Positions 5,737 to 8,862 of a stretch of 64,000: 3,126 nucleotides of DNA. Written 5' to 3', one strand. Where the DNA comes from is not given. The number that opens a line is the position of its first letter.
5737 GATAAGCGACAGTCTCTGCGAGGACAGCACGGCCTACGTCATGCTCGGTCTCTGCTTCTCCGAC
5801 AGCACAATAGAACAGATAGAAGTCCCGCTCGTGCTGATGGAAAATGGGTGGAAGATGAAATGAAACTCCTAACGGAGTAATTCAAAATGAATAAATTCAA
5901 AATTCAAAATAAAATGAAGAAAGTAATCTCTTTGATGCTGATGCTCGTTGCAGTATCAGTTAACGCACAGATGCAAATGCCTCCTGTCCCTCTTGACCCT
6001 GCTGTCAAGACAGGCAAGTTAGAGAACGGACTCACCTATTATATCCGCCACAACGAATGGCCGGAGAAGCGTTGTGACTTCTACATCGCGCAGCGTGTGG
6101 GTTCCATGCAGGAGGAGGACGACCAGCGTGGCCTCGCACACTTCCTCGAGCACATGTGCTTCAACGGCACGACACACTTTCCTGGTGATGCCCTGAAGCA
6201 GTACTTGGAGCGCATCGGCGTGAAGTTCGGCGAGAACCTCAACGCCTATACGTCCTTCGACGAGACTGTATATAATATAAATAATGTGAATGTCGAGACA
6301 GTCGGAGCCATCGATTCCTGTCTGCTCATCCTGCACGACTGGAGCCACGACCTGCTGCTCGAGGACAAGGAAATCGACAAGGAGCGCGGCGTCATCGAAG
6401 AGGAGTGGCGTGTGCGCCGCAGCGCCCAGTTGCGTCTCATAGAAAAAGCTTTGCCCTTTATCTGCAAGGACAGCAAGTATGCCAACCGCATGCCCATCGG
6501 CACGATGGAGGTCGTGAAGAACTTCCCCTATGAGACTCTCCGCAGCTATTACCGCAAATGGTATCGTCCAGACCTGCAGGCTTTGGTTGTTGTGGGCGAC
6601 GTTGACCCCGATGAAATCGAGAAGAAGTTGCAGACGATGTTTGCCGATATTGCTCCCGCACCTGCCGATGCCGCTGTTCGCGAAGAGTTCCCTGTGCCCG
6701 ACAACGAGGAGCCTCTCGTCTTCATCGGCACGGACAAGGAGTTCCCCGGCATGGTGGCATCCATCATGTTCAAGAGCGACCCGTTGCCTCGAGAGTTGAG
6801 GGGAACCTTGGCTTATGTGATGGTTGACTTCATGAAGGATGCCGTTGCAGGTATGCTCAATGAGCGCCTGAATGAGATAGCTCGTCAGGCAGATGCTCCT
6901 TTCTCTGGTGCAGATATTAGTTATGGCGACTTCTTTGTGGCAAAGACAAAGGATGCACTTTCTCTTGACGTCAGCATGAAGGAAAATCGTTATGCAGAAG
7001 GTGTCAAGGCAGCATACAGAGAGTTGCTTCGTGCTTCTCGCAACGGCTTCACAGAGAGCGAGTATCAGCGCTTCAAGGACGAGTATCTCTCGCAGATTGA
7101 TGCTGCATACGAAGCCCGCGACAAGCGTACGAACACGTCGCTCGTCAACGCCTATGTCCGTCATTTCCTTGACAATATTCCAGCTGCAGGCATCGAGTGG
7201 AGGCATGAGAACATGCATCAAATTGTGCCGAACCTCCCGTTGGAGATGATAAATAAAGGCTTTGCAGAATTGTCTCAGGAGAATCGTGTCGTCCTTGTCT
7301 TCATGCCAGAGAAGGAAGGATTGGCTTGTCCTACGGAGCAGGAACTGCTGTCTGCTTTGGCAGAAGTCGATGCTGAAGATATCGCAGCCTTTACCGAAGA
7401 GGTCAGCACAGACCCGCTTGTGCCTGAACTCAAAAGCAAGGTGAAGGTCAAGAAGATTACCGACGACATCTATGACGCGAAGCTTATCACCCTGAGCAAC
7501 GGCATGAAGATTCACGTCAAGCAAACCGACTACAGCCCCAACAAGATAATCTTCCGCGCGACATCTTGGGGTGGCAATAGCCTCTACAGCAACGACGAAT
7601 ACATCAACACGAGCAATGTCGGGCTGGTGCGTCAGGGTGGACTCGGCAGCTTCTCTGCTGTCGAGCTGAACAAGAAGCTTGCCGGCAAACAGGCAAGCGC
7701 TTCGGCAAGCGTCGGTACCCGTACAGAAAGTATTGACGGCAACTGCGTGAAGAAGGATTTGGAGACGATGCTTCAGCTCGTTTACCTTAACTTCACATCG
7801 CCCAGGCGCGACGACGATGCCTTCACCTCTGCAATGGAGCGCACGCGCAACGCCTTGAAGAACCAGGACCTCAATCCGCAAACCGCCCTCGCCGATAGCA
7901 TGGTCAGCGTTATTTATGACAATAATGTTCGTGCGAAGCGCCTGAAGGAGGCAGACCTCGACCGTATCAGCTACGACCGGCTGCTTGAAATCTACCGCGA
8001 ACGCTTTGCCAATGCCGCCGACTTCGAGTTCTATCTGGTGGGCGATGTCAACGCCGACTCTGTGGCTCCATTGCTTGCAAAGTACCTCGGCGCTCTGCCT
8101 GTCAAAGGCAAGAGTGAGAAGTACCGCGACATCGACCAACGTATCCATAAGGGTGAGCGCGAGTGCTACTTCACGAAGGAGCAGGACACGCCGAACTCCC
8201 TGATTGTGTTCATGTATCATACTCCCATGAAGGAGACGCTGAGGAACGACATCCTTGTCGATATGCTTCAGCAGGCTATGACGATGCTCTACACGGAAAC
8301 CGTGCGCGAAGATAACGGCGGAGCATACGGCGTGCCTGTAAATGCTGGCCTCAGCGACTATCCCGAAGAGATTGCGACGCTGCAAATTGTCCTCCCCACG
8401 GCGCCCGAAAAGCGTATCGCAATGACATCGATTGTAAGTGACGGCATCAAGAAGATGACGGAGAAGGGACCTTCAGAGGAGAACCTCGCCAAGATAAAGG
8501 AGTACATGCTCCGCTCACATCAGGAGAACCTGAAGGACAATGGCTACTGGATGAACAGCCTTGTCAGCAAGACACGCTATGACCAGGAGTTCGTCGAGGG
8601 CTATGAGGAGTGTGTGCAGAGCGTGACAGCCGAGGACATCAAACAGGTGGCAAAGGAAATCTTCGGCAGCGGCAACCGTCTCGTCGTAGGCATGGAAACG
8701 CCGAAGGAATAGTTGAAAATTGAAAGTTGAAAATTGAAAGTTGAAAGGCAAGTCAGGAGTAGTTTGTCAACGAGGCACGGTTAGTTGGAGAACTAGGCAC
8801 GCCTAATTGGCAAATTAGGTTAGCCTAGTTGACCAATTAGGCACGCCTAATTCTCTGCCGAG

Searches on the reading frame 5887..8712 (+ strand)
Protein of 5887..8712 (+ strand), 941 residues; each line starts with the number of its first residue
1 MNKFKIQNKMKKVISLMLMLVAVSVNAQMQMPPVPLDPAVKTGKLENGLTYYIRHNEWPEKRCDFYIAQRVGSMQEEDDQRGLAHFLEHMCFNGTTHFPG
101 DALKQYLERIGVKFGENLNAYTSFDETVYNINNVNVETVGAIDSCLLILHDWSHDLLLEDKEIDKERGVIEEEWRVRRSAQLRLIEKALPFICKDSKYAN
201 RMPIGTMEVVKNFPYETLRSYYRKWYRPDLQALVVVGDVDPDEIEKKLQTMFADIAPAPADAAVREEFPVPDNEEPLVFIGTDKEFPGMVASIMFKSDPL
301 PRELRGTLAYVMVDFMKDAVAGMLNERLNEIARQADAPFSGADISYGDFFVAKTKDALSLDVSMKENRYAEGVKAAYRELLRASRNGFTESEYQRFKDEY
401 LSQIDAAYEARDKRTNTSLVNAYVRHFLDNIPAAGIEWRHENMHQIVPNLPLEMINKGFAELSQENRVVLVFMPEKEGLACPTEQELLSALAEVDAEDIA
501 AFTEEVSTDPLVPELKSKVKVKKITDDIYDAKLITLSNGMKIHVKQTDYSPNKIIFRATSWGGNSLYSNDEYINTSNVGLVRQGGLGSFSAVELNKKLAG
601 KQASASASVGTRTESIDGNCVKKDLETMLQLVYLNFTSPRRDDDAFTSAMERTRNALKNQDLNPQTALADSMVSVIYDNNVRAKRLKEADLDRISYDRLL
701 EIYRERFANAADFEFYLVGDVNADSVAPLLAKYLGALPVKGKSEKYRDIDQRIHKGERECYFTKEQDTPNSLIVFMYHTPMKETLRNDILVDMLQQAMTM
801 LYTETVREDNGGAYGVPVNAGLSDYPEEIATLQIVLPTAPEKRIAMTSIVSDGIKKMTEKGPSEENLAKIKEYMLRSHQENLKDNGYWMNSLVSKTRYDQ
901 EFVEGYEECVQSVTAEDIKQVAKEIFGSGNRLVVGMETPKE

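Call 26: search_protein_families(library=pfam, proteins=[window:5887-8712:+], max_evalue=0.0001)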
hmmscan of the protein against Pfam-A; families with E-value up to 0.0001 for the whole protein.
window:5887-8712:+ (941 aa): 2 families
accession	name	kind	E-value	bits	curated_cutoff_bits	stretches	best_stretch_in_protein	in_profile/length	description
PF05193.26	Peptidase_M16_C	-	9.1e-36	123.9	23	2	213-398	2-179/181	Peptidase M16 inactive domain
PF00675.25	Peptidase_M16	-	3.2e-26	92.4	22.3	1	60-187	10-129/149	Insulinase (Peptidase family M16)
